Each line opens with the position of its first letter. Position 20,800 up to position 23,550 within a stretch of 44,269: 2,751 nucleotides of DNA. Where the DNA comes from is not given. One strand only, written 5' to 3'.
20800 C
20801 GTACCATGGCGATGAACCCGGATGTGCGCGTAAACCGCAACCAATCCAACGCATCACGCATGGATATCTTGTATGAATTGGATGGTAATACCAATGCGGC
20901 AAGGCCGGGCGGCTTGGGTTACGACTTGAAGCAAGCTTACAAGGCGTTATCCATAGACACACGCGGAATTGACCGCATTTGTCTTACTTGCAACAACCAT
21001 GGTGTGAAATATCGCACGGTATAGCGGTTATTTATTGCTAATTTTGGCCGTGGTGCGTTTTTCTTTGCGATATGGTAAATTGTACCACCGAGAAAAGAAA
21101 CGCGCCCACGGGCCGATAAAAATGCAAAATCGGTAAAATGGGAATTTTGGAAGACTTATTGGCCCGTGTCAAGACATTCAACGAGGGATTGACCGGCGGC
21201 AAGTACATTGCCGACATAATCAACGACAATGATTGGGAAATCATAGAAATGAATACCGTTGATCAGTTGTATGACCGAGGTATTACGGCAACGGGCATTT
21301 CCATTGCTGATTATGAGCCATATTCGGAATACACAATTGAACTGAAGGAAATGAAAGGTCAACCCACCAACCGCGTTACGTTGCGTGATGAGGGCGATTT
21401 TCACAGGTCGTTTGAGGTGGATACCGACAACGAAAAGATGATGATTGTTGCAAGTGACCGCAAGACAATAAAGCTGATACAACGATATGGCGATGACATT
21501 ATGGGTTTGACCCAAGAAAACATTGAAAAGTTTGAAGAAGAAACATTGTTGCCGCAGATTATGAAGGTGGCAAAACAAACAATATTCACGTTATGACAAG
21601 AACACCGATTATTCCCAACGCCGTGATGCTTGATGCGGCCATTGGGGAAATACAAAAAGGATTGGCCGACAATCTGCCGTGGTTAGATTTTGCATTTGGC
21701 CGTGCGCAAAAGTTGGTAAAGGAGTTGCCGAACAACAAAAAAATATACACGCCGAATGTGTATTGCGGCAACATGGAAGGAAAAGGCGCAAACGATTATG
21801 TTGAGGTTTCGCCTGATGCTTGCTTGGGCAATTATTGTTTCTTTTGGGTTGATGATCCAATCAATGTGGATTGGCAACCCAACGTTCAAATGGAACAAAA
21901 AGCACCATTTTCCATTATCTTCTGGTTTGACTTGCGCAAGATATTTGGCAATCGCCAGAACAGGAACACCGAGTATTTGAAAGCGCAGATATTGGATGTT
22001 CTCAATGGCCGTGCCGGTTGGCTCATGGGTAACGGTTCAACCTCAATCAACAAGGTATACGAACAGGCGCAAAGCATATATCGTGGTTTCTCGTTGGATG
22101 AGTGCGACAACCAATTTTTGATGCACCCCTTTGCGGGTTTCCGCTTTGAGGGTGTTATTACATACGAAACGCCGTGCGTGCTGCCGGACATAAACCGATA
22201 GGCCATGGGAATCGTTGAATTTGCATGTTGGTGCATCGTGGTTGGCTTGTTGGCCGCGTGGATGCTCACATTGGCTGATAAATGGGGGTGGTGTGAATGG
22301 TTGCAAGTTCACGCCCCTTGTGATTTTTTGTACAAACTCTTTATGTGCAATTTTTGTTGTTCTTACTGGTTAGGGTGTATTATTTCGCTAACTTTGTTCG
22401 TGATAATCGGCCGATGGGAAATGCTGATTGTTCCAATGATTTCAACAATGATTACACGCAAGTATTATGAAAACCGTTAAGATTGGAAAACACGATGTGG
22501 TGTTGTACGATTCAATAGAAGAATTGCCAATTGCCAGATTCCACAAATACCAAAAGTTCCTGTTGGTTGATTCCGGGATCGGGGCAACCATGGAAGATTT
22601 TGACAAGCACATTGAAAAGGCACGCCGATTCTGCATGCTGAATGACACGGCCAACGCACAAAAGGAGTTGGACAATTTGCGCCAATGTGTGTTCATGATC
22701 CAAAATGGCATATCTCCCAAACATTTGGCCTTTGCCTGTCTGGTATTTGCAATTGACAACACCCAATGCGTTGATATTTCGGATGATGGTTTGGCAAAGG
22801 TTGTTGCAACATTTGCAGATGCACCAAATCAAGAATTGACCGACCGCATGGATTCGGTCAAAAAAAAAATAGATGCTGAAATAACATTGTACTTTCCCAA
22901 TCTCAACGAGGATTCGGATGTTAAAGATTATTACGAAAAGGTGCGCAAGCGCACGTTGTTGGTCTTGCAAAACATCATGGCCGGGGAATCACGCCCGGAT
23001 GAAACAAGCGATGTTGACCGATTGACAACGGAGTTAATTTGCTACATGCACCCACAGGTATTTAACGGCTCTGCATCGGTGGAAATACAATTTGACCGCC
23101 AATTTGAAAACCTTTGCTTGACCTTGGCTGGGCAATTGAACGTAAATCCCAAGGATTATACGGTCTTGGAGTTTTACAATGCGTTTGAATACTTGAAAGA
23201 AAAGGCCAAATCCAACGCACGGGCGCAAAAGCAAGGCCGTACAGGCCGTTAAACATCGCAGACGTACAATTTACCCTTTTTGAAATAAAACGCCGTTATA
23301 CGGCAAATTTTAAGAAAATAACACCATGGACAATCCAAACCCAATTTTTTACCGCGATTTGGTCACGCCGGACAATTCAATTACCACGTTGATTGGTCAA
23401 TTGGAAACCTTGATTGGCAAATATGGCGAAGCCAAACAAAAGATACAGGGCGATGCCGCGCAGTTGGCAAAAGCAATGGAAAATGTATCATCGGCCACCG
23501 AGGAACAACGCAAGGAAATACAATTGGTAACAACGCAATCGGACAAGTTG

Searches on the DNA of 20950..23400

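Call 86: search_rna_families(source=window, start=20950, end=23400, threshold=evalue, max_evalue=5)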
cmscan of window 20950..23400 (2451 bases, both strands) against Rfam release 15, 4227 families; matches with E-value up to 5: 2.
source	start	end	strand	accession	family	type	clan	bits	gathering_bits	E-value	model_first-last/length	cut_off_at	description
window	21434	21537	+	RF01177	snR67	Gene; snRNA; snoRNA; CD-box;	CL00053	17.6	55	1.7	1-83/83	no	Small nucleolar RNA snR67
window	21495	21567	+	RF00295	snoTBR7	Gene; snRNA; snoRNA; CD-box;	-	16.9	45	3.2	1-75/75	no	Small nucleolar RNA TBR7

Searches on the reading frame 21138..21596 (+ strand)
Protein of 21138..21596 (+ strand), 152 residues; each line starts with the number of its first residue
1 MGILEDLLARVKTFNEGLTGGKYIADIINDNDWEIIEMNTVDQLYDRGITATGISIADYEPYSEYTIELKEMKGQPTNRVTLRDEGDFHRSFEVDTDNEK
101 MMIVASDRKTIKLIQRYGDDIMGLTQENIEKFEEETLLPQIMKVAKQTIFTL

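Call 23: search_protein_families(library=phrogs, proteins=[window:21138-21596:+], max_evalue=0.001)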
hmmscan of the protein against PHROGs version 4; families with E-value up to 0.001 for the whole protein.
window:21138-21596:+ (152 aa): 1 family
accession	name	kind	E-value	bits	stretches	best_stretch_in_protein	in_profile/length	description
phrog_6195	-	tail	4.9e-35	121.6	1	22-150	20-146/147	tail protein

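Call 85: search_protein_families(library=pfam, proteins=[window:21138-21596:+], max_evalue=0.05)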
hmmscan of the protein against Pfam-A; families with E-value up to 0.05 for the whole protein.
window:21138-21596:+ (152 aa): 1 family
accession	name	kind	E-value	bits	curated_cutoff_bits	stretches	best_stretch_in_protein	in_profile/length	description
PF06896.17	Phage_TAC_3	-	0.0011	20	22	1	94-151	43-101/117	Phage tail assembly chaperone proteins, TAC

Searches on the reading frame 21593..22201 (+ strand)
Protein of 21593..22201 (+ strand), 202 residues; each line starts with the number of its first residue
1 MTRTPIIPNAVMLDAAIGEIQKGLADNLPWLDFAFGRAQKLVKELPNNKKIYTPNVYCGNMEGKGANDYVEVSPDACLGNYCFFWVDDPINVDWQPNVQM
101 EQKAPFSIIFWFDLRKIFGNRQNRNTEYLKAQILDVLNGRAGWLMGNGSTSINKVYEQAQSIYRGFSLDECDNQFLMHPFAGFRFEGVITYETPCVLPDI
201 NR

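Call 23: search_protein_families(library=phrogs, proteins=[window:21593-22201:+], max_evalue=0.001)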
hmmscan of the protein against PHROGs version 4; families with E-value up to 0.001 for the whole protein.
window:21593-22201:+ (202 aa): 1 family
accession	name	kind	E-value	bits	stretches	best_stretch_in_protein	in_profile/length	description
phrog_8145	-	unknown function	1.6e-52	179.3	1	4-195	8-191/192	-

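Call 85: search_protein_families(library=pfam, proteins=[window:21593-22201:+], max_evalue=0.05)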
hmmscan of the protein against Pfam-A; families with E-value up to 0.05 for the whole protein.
window:21593-22201:+ (202 aa): 0 families

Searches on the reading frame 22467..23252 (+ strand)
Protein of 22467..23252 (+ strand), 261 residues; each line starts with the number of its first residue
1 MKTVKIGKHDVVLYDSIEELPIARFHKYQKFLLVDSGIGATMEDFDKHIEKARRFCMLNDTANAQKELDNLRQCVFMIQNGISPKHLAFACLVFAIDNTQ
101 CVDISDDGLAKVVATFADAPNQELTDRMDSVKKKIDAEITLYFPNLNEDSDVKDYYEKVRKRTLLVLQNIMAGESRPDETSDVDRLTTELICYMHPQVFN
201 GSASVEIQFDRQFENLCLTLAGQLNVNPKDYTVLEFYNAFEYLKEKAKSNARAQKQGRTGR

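Call 23: search_protein_families(library=phrogs, proteins=[window:22467-23252:+], max_evalue=0.001)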
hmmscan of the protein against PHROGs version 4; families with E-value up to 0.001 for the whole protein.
window:22467-23252:+ (261 aa): 1 family
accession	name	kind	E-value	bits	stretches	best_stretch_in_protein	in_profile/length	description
phrog_8914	-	head and packaging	3.7e-68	230.7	1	1-249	1-248/250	virion structural protein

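Call 28: find_related_loci(query=window:22467-23249:+, collection=viral_contigs, flank=10000)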
Query window:22467-23249:+ (261 aa) in viral_contigs; peptide patterns used: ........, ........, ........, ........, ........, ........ (x = any residue, [..] = any of these).
55 stretches matched a pattern; 33 encode a relative of the query (tblastn E <= 1e-3); 33 distinct loci.
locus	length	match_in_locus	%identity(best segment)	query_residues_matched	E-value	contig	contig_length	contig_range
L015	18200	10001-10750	65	1-250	1e-111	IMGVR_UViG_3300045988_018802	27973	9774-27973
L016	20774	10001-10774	65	1-258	7e-112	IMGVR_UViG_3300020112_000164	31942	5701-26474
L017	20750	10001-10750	65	1-250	1e-111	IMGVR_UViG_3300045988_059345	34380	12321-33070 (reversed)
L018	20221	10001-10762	58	1-254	7e-99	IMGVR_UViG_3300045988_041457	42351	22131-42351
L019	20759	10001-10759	54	1-256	5e-92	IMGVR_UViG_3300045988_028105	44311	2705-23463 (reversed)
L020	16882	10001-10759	54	1-256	1e-91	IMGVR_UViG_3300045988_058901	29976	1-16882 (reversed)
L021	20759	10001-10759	54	1-256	2e-91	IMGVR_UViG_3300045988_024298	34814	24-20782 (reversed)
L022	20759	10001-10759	54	1-256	2e-91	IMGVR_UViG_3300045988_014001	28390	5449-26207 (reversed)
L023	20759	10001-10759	53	1-256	6e-91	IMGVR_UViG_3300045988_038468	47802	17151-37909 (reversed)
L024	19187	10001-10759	53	1-256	6e-91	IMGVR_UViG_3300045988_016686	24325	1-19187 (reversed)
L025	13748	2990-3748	53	1-256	6e-91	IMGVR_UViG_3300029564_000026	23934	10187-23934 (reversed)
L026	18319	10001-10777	53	1-260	8e-91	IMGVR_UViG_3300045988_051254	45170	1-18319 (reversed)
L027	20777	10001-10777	52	1-260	1e-89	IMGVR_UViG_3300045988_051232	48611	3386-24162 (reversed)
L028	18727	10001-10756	54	1-252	1e-89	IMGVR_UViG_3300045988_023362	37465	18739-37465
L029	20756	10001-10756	54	1-252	1e-89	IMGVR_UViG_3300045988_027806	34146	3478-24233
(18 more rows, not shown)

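Call 85: search_protein_families(library=pfam, proteins=[window:22467-23252:+], max_evalue=0.05)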
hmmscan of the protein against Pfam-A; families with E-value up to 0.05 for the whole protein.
window:22467-23252:+ (261 aa): 1 family
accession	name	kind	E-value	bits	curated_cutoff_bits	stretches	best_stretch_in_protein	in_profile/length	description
PF12554.13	MOZART1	-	0.046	13.9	27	0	71-88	23-40/47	Mitotic-spindle organizing gamma-tubulin ring associated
